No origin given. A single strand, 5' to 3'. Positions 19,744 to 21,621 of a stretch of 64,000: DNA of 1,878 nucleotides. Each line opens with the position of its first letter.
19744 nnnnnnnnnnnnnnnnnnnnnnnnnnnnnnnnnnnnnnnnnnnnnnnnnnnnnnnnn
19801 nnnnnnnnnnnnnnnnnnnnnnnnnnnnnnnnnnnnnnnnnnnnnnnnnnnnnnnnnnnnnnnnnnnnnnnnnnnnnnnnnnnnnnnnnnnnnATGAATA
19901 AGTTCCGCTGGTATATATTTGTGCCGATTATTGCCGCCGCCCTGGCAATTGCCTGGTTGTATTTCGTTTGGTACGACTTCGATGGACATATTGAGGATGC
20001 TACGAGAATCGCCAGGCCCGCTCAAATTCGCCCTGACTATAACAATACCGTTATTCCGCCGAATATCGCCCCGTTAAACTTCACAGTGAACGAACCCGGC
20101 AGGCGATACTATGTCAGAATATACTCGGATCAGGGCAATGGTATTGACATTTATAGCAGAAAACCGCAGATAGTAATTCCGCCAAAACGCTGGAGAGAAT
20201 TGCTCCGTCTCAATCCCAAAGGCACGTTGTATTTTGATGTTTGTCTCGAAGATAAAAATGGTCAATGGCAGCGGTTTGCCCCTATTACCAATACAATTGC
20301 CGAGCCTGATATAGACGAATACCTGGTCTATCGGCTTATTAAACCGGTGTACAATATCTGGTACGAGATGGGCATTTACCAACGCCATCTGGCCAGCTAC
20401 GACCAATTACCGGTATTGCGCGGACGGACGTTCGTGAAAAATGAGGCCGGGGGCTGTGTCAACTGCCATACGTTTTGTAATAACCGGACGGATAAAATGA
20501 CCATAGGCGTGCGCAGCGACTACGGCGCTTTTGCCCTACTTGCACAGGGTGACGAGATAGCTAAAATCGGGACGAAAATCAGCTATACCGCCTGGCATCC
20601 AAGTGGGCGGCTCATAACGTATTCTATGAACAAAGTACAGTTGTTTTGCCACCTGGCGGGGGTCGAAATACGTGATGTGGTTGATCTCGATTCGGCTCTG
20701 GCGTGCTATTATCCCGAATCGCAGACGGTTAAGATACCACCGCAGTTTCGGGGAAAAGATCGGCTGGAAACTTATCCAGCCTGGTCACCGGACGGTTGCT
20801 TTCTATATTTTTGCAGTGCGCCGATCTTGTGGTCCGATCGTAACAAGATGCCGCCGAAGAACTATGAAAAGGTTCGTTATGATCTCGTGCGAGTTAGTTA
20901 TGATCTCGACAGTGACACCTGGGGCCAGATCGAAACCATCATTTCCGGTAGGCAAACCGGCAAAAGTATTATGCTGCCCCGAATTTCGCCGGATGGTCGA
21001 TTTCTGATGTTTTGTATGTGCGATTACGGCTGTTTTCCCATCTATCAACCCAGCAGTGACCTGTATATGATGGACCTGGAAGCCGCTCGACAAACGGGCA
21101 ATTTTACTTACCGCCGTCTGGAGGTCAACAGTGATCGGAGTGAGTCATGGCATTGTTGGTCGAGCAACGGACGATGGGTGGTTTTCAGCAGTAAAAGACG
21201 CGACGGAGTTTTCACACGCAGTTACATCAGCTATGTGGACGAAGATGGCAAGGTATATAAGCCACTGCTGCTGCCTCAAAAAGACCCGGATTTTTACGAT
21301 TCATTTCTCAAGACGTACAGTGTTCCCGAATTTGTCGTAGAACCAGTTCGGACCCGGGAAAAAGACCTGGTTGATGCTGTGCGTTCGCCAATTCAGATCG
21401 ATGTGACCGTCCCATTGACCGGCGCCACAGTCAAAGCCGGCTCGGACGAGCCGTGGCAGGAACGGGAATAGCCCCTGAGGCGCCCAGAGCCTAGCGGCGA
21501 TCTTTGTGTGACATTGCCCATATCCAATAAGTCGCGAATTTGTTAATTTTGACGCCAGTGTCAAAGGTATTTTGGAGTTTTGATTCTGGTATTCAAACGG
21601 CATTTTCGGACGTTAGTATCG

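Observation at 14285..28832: Four tandem copies of an uncharacterised two-gene module: a polytopic membrane/helical-repeat protein followed by a membrane-anchored CxxCH + PD40 beta-propeller protein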

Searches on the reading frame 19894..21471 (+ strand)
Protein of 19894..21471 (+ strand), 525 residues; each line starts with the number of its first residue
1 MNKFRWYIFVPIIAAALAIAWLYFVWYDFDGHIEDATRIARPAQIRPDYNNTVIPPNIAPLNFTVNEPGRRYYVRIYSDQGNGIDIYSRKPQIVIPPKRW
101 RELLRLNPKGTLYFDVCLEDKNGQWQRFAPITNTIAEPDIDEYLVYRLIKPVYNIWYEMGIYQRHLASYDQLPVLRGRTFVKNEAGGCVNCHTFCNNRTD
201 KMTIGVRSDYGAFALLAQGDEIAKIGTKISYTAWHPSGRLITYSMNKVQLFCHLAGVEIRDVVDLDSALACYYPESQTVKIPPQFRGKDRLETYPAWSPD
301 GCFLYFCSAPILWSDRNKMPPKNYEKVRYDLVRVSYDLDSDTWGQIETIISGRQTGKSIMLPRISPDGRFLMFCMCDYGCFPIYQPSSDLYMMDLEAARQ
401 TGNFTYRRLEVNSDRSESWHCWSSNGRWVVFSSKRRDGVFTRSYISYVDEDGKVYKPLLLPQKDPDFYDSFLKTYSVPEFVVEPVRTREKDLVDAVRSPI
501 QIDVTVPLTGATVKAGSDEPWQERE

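Call 3: search_protein_families(library=pfam, proteins=[window:19894-21471:+], max_evalue=1)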
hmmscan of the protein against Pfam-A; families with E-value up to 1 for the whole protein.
window:19894-21471:+ (525 aa): 2 families
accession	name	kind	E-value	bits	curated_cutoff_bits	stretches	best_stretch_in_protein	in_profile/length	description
PF07676.18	PD40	-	1.1e-12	47.9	20.9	3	411-440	5-34/38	WD40-like Beta Propeller Repeat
PF00400.38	WD40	-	0.61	11.2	27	0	421-433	18-29/39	WD domain, G-beta repeat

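Call 4: search_protein_families(library=ncbifam, proteins=[window:19894-21471:+], max_evalue=1)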
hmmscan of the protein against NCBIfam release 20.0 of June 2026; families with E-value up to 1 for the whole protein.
window:19894-21471:+ (525 aa): 3 families
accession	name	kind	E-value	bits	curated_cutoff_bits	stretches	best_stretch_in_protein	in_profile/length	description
NF002183.0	PRK01029.1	equivalog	0.00016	20.9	405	2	286-308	323-345/429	Tol-Pal system protein TolB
TIGR02800.1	propeller_TolB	equivalog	0.00044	19.3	343.15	1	355-458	321-405/418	Tol-Pal system beta propeller repeat protein TolB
NF052230.1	T9SS_PorE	exception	0.045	12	600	0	332-436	255-352/648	PorE family type IX secretion system protein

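Call 8: find_homologous_proteins(query=window:19894-21471:+, max_evalue=0.00001)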
Query window:19894-21471:+ (525 aa): 4168 proteins with E <= 0.00001 among 8000 candidates; the best 120 are listed.
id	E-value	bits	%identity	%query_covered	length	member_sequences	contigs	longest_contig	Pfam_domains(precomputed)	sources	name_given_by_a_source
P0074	0.0e+0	1213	97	100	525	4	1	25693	PF26549.1,PF07676.19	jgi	-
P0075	1.1e-277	940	75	100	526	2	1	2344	PF26549.1,PF26550.2,PF07676.19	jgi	jgi:hypothetical protein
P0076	1.3e-273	927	75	100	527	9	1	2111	PF26550.2,PF07676.19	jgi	-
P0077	1.3e-272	924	74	100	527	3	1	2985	PF26550.2,PF07676.19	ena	-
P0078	2.8e-272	923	74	100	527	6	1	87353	PF07676.19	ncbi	-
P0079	1.3e-266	904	72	100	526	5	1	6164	PF26549.1,PF07676.19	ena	-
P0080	3.3e-265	899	72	100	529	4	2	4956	PF26549.1,PF07676.19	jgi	jgi:hypothetical protein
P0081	3.9e-261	886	70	100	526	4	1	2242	PF07676.19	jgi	jgi:hypothetical protein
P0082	2.6e-258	876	71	100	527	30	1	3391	PF07676.19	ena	-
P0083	9.5e-258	875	71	100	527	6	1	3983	PF26549.1,PF07676.19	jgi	jgi:hypothetical protein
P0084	5.1e-244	829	67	100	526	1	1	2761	PF07676.19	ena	-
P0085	2.2e-243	827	65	100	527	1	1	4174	PF26549.1,PF07676.19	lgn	-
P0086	8.3e-239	812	67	100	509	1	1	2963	PF07676.19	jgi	-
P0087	3.4e-224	764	64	96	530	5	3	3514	PF26550.2,PF07676.19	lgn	-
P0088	2.0e-218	745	64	92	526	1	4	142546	PF26550.2,PF07676.19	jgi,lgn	jgi:hypothetical protein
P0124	4.0e-196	671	55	100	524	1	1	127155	PF26549.1,PF26550.2,PF07676.19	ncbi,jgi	ncbi:MAG: TolB family protein [Planctomycetota bacterium]|jgi:hypothetical protein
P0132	2.1e-195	669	57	95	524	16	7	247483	PF26549.1,PF26550.2,PF07676.19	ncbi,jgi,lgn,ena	-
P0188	1.7e-192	659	55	99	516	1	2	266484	PF26549.1,PF26550.2,PF07676.19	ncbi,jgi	-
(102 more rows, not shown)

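Call 10: search_solved_structures(query=window:19894-21471:+, max_evalue=1)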
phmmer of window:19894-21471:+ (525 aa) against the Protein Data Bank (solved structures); distinct sequences matched with E-value up to 1: 1.
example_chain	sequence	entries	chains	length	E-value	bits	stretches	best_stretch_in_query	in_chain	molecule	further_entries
8pjw_A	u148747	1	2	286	0.012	17.5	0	335-354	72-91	SAKe6FE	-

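Call 29: predict_structure(alignment_id=A2)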
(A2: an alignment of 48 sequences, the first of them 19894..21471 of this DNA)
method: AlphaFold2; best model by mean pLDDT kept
length: 525 residues; sequences in the alignment: 48
mean_pLDDT: 86.8   pTM: 0.86
mean pLDDT of the five models: 86.8, 86.2, 85.6, 84.7, 84.5
residues with pLDDT >= 90: 320; 70-90: 135; 50-70: 51; < 50: 19
segments of 3 or more residues with pLDDT < 50: 510-525
pLDDT, mean of each block of 10 residues (from residue 1): 63 86 63 79 95 97 96 95 92 97 95 96 93 97 94 76 97 94 81 95 91 90 87 94 76 58 72 89 80 93 95 76 86 96 95 94 96 87 76 96 94 85 98 78 95 95 92 91 96 94 69 43 35
secondary structure, 60 per line:
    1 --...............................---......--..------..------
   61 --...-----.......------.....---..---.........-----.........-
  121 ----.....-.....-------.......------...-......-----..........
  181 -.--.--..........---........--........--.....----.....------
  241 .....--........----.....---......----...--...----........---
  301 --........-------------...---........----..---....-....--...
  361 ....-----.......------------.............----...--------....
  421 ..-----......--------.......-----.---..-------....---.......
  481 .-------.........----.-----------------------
elements in order: H3-33 E37-42 E63-65 E71-77 E84-88 H97-105 E111-119 E125-129 E131-135 E143-149 E160-165 E171-176 H177-180 E188-194 E201-208 E211-218 E221-225 E230-234 E241-245 E251-255 E260-264 E268-273 E278-280 E290-297 E303-310 E330-337 E347-350 H352-355 E358-364 E370-376 E389-394 H395-401 E406-408 E417-422 E428-433 E442-448 H467-470 E474-481 H489-497

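Call 48: search_solved_structures(query=A2, max_evalue=1)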
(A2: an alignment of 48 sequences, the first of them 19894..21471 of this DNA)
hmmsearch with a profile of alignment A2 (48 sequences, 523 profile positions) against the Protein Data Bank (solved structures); distinct sequences matched with E-value up to 1: 1.
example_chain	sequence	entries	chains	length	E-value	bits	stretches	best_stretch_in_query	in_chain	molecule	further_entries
2ojh_A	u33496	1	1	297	0.0085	17.9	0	287-310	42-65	Uncharacterized protein Atu1656/AGR_C_3050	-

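Call 60: search_protein_representatives(alignment_id=A2)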
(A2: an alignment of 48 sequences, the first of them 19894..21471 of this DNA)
Query: 48 sequences, 523 profile positions. Proteins with E-value up to 0.001 (for the whole library): 3232; up to 1e-10: 1743; up to 1e-30: 710. The best 150 are listed.
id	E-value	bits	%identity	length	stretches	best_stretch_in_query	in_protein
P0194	1.0e-260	882.2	-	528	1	3-521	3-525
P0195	8.0e-216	734.1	-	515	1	9-521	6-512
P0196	5.3e-208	708.3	-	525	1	1-503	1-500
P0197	8.8e-202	687.7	-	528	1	8-516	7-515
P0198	5.7e-199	678.4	-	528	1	1-517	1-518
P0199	8.9e-195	664.6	-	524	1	9-517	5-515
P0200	9.6e-190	648.0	-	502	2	75-523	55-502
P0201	1.3e-189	647.5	-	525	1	9-511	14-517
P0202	4.4e-187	639.2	-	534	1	3-519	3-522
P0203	9.0e-180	615.1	-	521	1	29-496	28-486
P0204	7.6e-178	608.7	-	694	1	4-497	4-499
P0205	1.7e-177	607.6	-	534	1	4-521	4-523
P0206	5.4e-173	592.7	-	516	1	38-515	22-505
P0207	1.4e-172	591.4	-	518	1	12-499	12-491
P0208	2.5e-172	590.5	-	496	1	33-494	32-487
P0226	1.0e-150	519.2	-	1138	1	44-499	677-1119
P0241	7.8e-145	499.8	-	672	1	4-498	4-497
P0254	1.9e-134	465.5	-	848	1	43-499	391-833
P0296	1.8e-118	412.9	-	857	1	41-496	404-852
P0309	3.0e-114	398.9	-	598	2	81-495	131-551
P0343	7.3e-104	364.6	-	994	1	47-497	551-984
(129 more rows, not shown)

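Call 61: search_protein_families(library=pfam, proteins=[P0226, P0254, P0296, P0343, P0204, P0241, P0309], max_evalue=0.01)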
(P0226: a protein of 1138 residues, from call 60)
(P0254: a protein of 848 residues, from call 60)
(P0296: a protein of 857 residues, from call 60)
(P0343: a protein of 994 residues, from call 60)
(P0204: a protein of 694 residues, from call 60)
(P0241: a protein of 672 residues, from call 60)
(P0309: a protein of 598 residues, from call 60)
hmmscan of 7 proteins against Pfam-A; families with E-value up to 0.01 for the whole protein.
P0226 (1138 aa): 2 families
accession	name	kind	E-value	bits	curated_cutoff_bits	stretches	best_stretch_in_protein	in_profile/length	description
PF19529.4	DUF6057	-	7.2e-65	220.4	29.8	1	78-632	49-568/569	Family of unknown function (DUF6057)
PF07676.18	PD40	-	4.3e-14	52.5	20.9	1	919-936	10-27/38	WD40-like Beta Propeller Repeat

P0254 (848 aa): 2 families
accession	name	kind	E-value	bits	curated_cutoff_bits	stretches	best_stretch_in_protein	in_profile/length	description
PF19529.4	DUF6057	-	2e-37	129.8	29.8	1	55-348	279-568/569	Family of unknown function (DUF6057)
PF07676.18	PD40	-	1.2e-11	44.7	20.9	1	631-652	6-27/38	WD40-like Beta Propeller Repeat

P0296 (857 aa): 3 families
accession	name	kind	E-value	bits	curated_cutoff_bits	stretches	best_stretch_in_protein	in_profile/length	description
PF19529.4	DUF6057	-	3.5e-63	214.8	29.8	1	2-398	39-421/569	Family of unknown function (DUF6057)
PF07676.18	PD40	-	1.6e-17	63.4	20.9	2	653-671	9-27/38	WD40-like Beta Propeller Repeat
PF00930.27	DPPIV_N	-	0.00014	21.2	22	0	617-670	10-60/354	Dipeptidyl peptidase IV (DPP IV) N-terminal region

P0343 (994 aa): 2 families
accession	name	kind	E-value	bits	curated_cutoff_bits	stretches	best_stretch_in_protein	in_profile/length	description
PF19529.4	DUF6057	-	3.8e-84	284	29.8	1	19-492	9-477/569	Family of unknown function (DUF6057)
PF07676.18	PD40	-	9.9e-15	54.5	20.9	2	779-802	4-27/38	WD40-like Beta Propeller Repeat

P0204 (694 aa): 3 families
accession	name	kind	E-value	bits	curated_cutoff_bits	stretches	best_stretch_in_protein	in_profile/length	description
PF07676.18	PD40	-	4e-13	49.4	20.9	1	293-310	10-27/38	WD40-like Beta Propeller Repeat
PF07719.23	TPR_2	-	0.0012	19.2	27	1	542-571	4-33/34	Tetratricopeptide repeat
PF00515.34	TPR_1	-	0.0012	19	27.8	1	542-571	4-33/34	Tetratricopeptide repeat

P0241 (672 aa): 5 families
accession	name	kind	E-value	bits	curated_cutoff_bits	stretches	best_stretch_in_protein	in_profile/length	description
PF07676.18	PD40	-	1.3e-11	44.6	20.9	2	292-308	11-27/38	WD40-like Beta Propeller Repeat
PF00515.34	TPR_1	-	0.00011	22.3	27.8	1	538-566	2-30/34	Tetratricopeptide repeat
PF07719.23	TPR_2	-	0.0014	19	27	0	538-566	2-30/34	Tetratricopeptide repeat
PF13181.12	TPR_8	-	0.0022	18.4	25.7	0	538-566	2-30/34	Tetratricopeptide repeat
PF13414.12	TPR_11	-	0.0026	17.9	26.8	1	544-571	1-28/42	TPR repeat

P0309 (598 aa): 1 family
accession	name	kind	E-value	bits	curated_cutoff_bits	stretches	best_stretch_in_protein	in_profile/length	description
PF07676.18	PD40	-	1e-08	35.3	20.9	1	348-365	11-28/38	WD40-like Beta Propeller Repeat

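Call 65: search_protein_families(library=padloc, proteins=[window:19894-21471:+], max_evalue=0.01)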
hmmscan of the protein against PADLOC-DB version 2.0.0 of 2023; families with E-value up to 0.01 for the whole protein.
window:19894-21471:+ (525 aa): 0 families

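Call 66: list_cluster_members(proteins=[P0226, P0254, P0296, P0343])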
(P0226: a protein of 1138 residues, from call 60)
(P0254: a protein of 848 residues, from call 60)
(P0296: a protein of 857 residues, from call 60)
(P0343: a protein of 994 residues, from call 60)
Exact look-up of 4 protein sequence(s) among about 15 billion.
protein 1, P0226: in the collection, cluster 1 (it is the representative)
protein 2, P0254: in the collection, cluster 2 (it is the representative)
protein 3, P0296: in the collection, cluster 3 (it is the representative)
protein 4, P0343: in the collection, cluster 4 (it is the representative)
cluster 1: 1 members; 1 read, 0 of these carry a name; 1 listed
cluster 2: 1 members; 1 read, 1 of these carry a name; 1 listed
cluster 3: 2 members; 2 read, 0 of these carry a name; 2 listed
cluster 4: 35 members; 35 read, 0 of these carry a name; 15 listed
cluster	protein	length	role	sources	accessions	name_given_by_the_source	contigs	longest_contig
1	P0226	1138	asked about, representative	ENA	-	-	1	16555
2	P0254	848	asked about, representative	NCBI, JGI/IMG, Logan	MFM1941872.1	MAG: hypothetical protein RI897_854 [Verrucomicrobiota bacterium] | hypothetical protein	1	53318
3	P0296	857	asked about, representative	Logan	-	-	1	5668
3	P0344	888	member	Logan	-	-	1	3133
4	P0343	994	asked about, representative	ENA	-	-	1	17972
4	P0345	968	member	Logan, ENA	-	-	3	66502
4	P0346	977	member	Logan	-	-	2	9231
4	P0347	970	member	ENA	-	-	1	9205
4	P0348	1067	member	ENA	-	-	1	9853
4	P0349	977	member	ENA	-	-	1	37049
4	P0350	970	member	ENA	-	-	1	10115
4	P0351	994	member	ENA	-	-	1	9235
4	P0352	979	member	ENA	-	-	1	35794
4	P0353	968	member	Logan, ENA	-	-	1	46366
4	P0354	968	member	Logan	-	-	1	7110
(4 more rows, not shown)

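Call 67: find_homologous_proteins(query=P0343, max_evalue=1e-20)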
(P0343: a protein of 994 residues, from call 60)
Query P0343 (994 aa): 50 proteins with E <= 1e-20 among 8000 candidates.
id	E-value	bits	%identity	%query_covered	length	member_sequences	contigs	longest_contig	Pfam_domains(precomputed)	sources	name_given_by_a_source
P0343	0.0e+0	2302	100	100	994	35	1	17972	PF19529.5,PF26549.1,PF26550.2,PF07676.19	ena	-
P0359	1.2e-120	423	45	46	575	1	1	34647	PF19529.5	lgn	-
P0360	3.0e-118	415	43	47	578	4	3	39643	PF19529.5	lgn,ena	-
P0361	1.7e-117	412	44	46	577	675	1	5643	PF19529.5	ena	-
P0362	3.9e-117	411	40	50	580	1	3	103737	PF19529.5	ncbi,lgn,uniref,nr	ncbi:DUF6057 family protein [Massilibacteroides sp.]|uniref:DUF6057 family protein n=1 Tax=Massiliba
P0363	4.6e-116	407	42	47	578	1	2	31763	PF19529.5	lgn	-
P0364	3.6e-115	404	43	47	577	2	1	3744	PF19529.5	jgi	jgi:hypothetical protein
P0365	1.3e-114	403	42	46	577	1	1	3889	PF19529.5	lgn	-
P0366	2.8e-114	402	43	47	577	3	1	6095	PF19529.5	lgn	-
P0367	1.1e-112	396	41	47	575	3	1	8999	PF19529.5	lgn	-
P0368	2.8e-112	395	40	51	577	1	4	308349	PF19529.5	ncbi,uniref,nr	ncbi:hypothetical protein M2459_001421 [Parabacteroides sp. PF5-5]|uniref:DUF6057 family protein n=1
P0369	5.8e-111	391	44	46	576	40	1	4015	PF19529.5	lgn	-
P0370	9.4e-110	387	41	45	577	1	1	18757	PF19529.5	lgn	-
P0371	3.2e-108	381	43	46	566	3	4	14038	PF19529.5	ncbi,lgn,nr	ncbi:DUF6057 family protein [Bacteroides sp. OttesenSCG-928-N06]|nr:DUF6057 family protein [Bacteroi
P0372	5.0e-107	377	42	47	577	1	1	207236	PF19529.5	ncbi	-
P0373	2.5e-104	369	39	47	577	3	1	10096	PF19529.5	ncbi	-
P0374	8.5e-99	350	39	46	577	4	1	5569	PF19529.5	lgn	-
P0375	2.2e-98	349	41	47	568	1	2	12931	PF19529.5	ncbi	-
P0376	7.4e-93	331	37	50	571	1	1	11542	PF19529.5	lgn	-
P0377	7.5e-93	331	38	47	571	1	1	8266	PF19529.5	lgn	-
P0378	3.0e-88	315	39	46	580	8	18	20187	PF19529.5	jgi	jgi:hypothetical protein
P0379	1.1e-84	304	37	47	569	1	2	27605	PF19529.5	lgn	-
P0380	2.3e-84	302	39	47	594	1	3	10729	PF19529.5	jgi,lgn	jgi:hypothetical protein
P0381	1.1e-82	297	37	47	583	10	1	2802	PF19529.5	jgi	jgi:hypothetical protein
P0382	2.7e-78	282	37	45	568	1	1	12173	PF19529.5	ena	-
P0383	1.7e-77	280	36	46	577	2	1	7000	PF19529.5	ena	-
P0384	2.7e-63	233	33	46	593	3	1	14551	PF19529.5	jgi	jgi:hypothetical protein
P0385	8.2e-56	208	31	47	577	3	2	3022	PF19529.5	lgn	-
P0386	1.2e-53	201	31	45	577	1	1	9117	PF19529.5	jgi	jgi:hypothetical protein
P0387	9.6e-52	195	31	47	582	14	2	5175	PF19529.5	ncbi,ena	-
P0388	1.1e-45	175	29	49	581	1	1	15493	PF19529.5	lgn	-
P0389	4.6e-38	149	30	50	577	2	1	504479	PF19529.5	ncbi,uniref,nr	ncbi:DUF6057 family protein [Parabacteroides sp. PF5-6]|uniref:DUF6057 family protein n=1 Tax=Paraba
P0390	2.0e-32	131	28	47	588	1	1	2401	PF19529.5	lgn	-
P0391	4.6e-32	129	26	46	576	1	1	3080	PF19529.5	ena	-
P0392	1.8e-30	124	30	43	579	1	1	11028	PF19529.5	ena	-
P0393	1.3e-29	121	26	47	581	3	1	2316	PF19529.5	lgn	-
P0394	4.9e-29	119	26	48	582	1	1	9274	PF19529.5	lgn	-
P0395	7.2e-29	119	25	52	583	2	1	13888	PF19529.5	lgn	-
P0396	9.1e-29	118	26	51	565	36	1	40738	PF19529.5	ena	-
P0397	2.1e-28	117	26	39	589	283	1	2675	PF19529.5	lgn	-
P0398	2.3e-27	114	27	44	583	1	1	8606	PF19529.5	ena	-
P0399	1.1e-26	112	26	47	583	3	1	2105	PF19529.5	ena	-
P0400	3.9e-26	110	27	44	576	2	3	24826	PF19529.5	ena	-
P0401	4.0e-26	110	28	43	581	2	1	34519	PF19529.5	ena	-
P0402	3.2e-25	107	25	45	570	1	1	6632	PF19529.5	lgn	-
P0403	1.8e-24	104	25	46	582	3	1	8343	PF19529.5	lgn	-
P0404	2.1e-24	104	27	52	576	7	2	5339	PF19529.5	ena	-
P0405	2.4e-23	101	25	49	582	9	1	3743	PF19529.5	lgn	-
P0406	2.4e-21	94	22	48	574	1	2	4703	PF19529.5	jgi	-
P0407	3.1e-21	94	25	46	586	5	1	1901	PF19529.5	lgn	-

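Call 68: find_encoding_contigs(protein=P0368, flank=8000, max_places=1)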
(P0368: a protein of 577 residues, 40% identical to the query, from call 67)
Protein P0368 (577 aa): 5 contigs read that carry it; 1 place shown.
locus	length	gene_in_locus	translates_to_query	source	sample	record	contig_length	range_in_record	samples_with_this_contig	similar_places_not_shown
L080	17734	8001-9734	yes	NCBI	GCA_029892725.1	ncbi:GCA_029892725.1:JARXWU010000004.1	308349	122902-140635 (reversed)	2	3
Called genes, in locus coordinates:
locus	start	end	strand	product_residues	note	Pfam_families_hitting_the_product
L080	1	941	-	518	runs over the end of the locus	PF04616:Glyco_hydro_43, PF17851:GH43_C2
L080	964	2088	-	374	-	PF00756:Esterase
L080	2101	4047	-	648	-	PF03629:SASA, PF00756:Esterase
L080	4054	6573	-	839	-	PF04616:Glyco_hydro_43, PF03422:CBM_6, PF01270:Glyco_hydro_8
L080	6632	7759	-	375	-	PF00756:Esterase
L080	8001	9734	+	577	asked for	PF19529:DUF6057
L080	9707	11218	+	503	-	PF00930:DPPIV_N (faint), PF19283:APEH_N (faint), PF26550:Tricorn_2nd (weak), PF07676:PD40 (weak), PF26549:Tricorn_N (weak)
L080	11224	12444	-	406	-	PF22244:GCE_fung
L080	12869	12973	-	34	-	-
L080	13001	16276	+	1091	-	PF13620:CarboxypepD_reg, PF13715:CarbopepD_reg_2, PF07715:Plug, PF00593:TonB_dep_Rec_b-barrel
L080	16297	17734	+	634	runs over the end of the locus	PF14322:SusD-like_3, PF12771:SusD-like_2 (weak), PF07980:SusD_RagB (weak)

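Call 69: find_encoding_contigs(protein=P0389, flank=8000, max_places=1)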
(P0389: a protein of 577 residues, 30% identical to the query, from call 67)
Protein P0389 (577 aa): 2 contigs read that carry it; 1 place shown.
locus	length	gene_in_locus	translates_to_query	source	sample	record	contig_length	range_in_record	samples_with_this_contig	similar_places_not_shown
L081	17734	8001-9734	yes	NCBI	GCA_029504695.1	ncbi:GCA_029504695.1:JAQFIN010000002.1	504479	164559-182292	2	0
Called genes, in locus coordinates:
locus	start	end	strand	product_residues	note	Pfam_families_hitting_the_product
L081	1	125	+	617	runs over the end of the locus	PF04326:SLFN_AlbA_2, PF13749:HATPase_c_4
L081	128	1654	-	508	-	PF14134:DUF4301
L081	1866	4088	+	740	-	PF13328:HD_4, PF04607:RelA_SpoT, PF19296:RelA_AH (faint), PF02824:TGS, PF28438:RelA_RIS, PF13291:ACT_4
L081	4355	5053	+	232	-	PF01814:Hemerythrin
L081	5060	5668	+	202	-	PF00196:GerE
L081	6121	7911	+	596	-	PF21710:Spt6_S1 (faint), PF00575:S1, PF13509:S1_2 (faint), PF23459:S1_RRP5 (faint), PF00575:S1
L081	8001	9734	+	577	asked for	PF19529:DUF6057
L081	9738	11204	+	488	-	PF26550:Tricorn_2nd (faint), PF07676:PD40 (weak), PF26549:Tricorn_N (weak)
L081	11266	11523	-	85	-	-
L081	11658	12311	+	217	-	PF00702:Hydrolase, PF12710:HAD, PF13419:HAD_2, PF13242:Hydrolase_like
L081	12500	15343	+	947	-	PF13620:CarboxypepD_reg, PF22904:NOMO1-like_2nd (faint), PF13715:CarbopepD_reg_2, PF14905:OMP_b-brl_3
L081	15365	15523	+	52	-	-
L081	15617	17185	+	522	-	PF00512:HisKA, PF02518:HATPase_c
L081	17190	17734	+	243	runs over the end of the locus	PF00072:Response_reg, PF00486:Trans_reg_C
